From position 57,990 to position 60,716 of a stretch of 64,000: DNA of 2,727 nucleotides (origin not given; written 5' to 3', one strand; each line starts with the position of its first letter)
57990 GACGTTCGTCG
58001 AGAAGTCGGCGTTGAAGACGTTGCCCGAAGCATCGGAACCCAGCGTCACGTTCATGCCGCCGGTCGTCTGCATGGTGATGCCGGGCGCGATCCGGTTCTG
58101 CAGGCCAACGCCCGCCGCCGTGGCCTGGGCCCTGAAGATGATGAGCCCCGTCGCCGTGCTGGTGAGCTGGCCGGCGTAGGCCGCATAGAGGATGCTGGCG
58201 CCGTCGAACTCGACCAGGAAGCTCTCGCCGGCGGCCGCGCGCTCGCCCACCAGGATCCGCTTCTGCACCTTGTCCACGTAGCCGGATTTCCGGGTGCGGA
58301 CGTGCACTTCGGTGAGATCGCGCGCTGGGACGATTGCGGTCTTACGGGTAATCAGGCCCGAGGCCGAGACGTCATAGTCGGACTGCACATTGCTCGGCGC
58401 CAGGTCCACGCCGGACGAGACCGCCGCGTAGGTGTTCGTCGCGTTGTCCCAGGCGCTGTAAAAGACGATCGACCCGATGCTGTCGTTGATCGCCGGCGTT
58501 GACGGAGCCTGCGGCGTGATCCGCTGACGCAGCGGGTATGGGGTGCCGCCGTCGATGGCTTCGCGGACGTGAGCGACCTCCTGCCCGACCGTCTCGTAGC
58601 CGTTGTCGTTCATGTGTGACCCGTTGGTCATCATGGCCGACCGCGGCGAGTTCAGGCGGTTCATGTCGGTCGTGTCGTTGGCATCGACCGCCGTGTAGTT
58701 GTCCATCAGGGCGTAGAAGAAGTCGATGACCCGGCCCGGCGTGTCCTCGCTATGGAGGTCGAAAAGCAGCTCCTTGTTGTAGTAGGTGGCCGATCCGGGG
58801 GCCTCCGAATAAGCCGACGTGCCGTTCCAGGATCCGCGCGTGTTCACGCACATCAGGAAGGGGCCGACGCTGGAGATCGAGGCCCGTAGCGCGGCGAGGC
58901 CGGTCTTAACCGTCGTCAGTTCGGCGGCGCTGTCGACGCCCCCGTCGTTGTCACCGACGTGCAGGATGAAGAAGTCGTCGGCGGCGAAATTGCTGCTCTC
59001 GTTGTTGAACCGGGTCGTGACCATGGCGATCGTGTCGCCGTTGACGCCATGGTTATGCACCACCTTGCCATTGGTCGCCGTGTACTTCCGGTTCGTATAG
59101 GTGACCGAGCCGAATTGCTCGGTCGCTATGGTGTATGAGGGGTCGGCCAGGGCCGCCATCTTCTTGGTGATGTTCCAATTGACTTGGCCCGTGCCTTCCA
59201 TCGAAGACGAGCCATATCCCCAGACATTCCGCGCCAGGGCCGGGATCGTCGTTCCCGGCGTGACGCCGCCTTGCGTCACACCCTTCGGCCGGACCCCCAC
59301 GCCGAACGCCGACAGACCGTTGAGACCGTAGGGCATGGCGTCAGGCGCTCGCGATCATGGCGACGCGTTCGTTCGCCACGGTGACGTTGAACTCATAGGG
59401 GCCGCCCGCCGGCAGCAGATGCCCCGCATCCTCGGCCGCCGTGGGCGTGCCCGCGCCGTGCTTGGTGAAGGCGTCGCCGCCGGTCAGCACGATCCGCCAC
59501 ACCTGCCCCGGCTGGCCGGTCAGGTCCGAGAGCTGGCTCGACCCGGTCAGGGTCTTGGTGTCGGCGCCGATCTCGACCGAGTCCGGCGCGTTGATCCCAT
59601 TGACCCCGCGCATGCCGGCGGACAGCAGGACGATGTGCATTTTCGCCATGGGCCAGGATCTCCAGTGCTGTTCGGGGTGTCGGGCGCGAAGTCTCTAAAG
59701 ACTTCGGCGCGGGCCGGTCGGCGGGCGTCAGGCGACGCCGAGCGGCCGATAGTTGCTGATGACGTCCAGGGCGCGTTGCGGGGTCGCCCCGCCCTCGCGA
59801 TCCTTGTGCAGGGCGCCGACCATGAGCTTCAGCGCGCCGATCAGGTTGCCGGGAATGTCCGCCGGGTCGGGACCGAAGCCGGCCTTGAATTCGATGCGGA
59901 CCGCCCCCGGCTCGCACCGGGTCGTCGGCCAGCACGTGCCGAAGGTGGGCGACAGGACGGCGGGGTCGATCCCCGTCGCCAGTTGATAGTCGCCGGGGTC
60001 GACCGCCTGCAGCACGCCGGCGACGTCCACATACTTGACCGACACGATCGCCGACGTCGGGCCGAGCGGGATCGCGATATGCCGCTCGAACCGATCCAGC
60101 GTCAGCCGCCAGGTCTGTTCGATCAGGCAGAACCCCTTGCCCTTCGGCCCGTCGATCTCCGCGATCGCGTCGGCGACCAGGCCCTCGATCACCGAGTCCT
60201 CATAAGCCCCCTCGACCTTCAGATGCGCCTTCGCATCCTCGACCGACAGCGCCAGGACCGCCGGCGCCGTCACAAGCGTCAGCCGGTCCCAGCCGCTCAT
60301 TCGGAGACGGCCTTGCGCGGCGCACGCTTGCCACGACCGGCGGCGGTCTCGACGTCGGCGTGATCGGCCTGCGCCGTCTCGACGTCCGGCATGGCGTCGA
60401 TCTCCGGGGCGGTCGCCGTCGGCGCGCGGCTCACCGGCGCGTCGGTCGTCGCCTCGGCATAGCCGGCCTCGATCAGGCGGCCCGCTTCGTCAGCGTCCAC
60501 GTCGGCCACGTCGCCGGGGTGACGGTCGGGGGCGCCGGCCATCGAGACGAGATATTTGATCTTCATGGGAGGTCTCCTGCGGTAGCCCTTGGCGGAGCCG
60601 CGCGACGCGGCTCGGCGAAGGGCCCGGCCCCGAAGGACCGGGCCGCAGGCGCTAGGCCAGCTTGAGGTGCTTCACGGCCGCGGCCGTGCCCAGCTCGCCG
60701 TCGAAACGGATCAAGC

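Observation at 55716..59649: Four-gene, 3.9-kb cassette splitting the connector from the head-closure gene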

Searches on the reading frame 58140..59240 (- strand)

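Call 110: search_protein_families(library=pfam, proteins=[window:58140-59240:-], max_evalue=1)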
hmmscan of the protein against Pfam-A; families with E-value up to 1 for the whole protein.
window:58140-59240:- (367 aa): 2 families
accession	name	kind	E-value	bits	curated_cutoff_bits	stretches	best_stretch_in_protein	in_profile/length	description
PF13472.12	Lipase_GDSL_2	-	4.7e-05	24.4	32.9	1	40-133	14-107/178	GDSL-like Lipase/Acylhydrolase family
PF00657.28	Lipase_GDSL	-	0.011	16.3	23.6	1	54-221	31-207/208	GDSL-like Lipase/Acylhydrolase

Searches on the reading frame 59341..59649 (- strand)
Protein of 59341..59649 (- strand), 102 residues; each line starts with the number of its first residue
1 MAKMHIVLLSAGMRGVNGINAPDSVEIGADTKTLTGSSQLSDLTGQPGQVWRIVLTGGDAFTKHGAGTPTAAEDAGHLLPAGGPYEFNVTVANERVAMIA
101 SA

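Call 4: search_protein_families(library=pfam, proteins=[window:59341-59649:-], max_evalue=0.01)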
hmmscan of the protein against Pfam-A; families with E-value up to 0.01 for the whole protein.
window:59341-59649:- (102 aa): 0 families

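Call 5: search_protein_families(library=phrogs, proteins=[window:59341-59649:-], max_evalue=0.01)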
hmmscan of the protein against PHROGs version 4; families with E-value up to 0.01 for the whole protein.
window:59341-59649:- (102 aa): 0 families

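Call 23: search_solved_structures(query=window:59341-59649:-, max_evalue=10, show_alignments=2)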
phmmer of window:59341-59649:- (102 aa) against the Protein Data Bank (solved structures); distinct sequences matched with E-value up to 10: 4.
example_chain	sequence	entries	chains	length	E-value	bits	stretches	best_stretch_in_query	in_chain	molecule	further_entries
3j2x_B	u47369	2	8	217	0.4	14.1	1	26-81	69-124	m242 heavy chain | CHK152 heavy chain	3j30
1yq8_A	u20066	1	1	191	0.41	14.1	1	11-96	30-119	Minor capsid protein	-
7tug_H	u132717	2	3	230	0.98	12.9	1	26-75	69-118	PaSta2 Fab heavy chain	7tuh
3qum_B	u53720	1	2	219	1.2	12.6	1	20-79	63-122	Fab 5D5A5 Heavy Chain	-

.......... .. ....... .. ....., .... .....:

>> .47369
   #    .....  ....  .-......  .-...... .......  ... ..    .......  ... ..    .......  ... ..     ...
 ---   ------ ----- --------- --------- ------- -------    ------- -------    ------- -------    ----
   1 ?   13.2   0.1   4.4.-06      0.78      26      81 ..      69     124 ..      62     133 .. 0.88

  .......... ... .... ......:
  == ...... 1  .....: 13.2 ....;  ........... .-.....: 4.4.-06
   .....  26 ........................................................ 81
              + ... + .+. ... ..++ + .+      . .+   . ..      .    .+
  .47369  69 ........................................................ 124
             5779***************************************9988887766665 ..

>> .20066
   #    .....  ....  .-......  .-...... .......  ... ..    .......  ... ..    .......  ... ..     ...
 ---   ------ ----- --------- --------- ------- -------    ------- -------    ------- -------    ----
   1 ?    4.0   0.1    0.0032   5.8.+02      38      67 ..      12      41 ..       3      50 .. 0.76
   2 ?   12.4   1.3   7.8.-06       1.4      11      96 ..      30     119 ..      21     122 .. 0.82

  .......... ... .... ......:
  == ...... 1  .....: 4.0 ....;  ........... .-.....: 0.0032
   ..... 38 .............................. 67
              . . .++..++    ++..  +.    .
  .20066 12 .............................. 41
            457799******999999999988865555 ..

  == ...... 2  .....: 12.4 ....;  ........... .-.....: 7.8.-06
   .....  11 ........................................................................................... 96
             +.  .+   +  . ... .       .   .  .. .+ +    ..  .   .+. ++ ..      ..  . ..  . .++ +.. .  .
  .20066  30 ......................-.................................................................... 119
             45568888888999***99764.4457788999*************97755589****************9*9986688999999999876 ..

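Call 26: find_homologous_proteins(query=window:59341-59649:-, max_evalue=0.001)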
Query window:59341-59649:- (102 aa): 4 proteins with E <= 0.001 among 8 candidates.
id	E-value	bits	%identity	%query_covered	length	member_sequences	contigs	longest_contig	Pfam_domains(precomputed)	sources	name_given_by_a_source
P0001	8.9e-60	217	100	100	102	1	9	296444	-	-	-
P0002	1.4e-52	194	89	100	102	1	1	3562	-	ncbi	-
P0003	6.4e-39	150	69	99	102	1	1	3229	-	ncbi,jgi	jgi:hypothetical protein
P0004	4.4e-37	144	67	99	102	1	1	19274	-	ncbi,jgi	jgi:hypothetical protein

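Call 27: find_encoding_contigs(protein=P0004, flank=10000, max_places=3)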
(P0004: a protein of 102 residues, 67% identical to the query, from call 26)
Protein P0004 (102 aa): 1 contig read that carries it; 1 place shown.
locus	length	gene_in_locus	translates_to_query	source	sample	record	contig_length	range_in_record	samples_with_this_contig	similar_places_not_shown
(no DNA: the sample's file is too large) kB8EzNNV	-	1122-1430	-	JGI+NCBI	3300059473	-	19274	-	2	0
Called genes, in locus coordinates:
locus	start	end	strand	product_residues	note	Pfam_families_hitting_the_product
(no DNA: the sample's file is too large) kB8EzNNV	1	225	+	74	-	?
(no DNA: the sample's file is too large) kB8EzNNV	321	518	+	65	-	-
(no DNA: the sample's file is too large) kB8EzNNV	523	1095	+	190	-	-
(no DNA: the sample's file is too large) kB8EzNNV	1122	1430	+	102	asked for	-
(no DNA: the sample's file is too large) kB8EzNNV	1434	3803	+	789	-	-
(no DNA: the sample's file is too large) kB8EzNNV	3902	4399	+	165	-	-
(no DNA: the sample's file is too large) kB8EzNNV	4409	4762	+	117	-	PF05521:Phage_HCP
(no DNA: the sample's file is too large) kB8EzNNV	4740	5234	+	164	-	-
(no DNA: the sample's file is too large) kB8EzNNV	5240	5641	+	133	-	PF11367:Tail_completion_gp17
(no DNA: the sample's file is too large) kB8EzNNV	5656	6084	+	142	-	PF16460:Phage_TTP_11 (weak), PF16461:Phage_TTP_12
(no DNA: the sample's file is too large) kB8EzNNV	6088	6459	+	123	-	PF11836:Phage_TAC_11 (weak)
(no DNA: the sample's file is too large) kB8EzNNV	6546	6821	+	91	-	-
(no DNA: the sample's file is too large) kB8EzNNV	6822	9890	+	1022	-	-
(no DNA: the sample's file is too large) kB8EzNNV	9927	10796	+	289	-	-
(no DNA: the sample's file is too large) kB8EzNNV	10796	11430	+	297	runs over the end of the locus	PF26209:Phage_phiTE_241_C (weak)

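Call 28: find_encoding_contigs(protein=P0003, flank=10000, max_places=3)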
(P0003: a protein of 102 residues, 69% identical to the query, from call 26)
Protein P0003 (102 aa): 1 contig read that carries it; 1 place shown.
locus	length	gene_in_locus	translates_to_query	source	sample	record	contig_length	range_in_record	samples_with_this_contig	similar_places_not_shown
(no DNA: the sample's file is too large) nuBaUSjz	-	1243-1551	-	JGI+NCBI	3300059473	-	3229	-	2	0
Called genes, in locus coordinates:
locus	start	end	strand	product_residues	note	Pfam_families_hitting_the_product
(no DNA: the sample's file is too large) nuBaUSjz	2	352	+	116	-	?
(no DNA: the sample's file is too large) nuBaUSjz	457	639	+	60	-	-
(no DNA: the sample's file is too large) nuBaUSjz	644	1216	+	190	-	-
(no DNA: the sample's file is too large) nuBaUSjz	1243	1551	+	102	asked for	-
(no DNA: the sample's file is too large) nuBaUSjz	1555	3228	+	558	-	?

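Call 57: find_related_loci(query=window:59341-59649:-, collection=viral_contigs, flank=10000)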
Query window:59341-59649:- (102 aa) in viral_contigs; peptide patterns used: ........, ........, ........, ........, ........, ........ (x = any residue, [..] = any of these).
17 stretches matched a pattern, but none encodes a relative of the query by tblastn (E <= 1e-3).

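Call 70: search_dna_similar(query=window:59341-59649:-, collection=phages, mode=protein, max_evalue=1, max_rows=30)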
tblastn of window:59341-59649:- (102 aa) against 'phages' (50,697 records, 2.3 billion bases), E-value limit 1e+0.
Records with a match: 1; places in all: 1; records where one place covers at least 80% of the query: 1.
Best place of each record, by identity: <60% 1.
By first word of the organism name: Caulobacter 1.
By host as written in the record: Caulobacter vibrioides CB15 1.
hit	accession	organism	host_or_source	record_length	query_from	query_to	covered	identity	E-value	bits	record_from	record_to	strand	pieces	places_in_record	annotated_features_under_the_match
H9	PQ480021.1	Caulobacter phage DMCA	Caulobacter vibrioides CB15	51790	1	98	96%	36.2%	4e-9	57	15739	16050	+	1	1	hypothetical protein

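Call 72: get_annotated_region(hit=H9, flank=16000)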
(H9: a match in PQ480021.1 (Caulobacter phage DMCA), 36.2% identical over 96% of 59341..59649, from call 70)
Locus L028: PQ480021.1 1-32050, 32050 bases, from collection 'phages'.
description: Caulobacter phage DMCA, complete genome.
organism: Caulobacter phage DMCA (NCBI taxid 3374725)
taxonomy: Viruses
host: Caulobacter vibrioides CB15; source: -; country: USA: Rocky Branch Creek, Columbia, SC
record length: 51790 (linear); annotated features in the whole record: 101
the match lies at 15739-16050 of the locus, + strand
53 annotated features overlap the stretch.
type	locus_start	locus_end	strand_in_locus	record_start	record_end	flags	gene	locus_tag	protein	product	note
CDS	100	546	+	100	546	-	-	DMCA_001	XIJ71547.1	hypothetical protein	-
CDS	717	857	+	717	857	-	-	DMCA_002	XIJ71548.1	hypothetical protein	-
CDS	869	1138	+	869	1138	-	-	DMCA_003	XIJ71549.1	hypothetical protein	-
CDS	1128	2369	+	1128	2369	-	-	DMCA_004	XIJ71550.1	putative terminase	-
CDS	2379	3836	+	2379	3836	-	-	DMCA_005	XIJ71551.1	62 kDa structural protein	-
CDS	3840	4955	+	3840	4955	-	-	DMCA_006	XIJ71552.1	hypothetical protein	-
CDS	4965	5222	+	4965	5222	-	-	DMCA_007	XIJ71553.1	hypothetical protein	-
CDS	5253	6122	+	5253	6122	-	-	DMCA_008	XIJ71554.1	hypothetical protein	FIG00640540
CDS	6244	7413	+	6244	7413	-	-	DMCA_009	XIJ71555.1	hypothetical protein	-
CDS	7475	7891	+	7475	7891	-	-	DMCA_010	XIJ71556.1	hypothetical protein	-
CDS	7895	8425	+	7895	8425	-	-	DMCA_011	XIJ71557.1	hypothetical protein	-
CDS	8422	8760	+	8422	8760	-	-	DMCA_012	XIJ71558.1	hypothetical protein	-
CDS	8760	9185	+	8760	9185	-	-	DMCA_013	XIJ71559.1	hypothetical protein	HK97 gp10 protein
CDS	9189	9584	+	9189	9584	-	-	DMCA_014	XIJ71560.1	tail protein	-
CDS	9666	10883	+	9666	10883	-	-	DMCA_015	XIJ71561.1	tail tube protein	-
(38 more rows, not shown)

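Call 76: search_protein_families(library=pfam, proteins=[L028:15733-16059:+, L028:16209-17639:+], max_evalue=0.01)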
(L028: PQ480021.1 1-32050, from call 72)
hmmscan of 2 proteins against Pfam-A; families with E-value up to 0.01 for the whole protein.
L028:15733-16059:+ (109 aa): 0 families

L028:16209-17639:+ (477 aa): 0 families

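Call 110: search_protein_families(library=pfam, proteins=[L028:16209-17639:+], max_evalue=1)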
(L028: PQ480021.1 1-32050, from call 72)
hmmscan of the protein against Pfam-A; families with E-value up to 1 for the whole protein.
L028:16209-17639:+ (477 aa): 0 families

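Call 119: search_protein_families(library=phrogs, proteins=[L028:15733-16059:+], max_evalue=0.01)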
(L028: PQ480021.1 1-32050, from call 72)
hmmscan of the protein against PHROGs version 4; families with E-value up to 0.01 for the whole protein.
L028:15733-16059:+ (109 aa): 1 family
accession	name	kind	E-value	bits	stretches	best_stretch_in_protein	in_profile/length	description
phrog_32858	-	unknown function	0.00024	22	1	3-92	1-94/113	-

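Call 120: find_encoding_contigs(protein=P0002, flank=10000, max_places=3)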
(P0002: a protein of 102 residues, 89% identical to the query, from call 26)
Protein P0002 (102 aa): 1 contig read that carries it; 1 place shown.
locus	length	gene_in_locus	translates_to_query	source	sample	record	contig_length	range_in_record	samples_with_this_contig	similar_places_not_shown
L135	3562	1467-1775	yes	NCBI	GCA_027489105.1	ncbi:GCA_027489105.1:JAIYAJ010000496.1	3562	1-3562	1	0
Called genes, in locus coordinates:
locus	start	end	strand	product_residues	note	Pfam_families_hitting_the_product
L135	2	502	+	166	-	?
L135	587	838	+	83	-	-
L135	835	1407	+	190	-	-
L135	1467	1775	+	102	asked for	-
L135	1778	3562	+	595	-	?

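Call 124: search_protein_families(library=padloc, proteins=[window:59341-59649:-], max_evalue=0.01)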
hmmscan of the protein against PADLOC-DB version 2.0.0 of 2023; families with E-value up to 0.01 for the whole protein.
window:59341-59649:- (102 aa): 0 families

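Call 125: search_protein_families(library=ncbifam, proteins=[window:59341-59649:-], max_evalue=0.01)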
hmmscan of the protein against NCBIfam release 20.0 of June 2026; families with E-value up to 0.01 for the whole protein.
window:59341-59649:- (102 aa): 0 families

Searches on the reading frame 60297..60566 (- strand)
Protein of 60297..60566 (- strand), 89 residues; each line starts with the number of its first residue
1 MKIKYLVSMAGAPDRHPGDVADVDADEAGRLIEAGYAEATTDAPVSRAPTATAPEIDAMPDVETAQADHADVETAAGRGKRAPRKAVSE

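Call 4: search_protein_families(library=pfam, proteins=[window:60297-60566:-], max_evalue=0.01)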
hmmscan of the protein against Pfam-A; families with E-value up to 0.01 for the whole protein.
window:60297-60566:- (89 aa): 2 families
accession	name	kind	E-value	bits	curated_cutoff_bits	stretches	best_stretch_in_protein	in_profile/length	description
PF23976.1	DUF7302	-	0.0012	19.6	24.9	1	18-60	9-53/61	Family of unknown function (DUF7302)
PF23843.2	DUF7210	-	0.0019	18.1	27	1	16-37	17-38/38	Domain of unknown function (DUF7210)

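Call 5: search_protein_families(library=phrogs, proteins=[window:60297-60566:-], max_evalue=0.01)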
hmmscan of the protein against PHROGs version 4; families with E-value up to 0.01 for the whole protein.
window:60297-60566:- (89 aa): 2 families
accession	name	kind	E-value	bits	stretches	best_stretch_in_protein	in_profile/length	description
phrog_2616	-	unknown function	8.2e-10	40.2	1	1-67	2-72/77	-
phrog_829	-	unknown function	2.4e-06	28.6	1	1-41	2-39/63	-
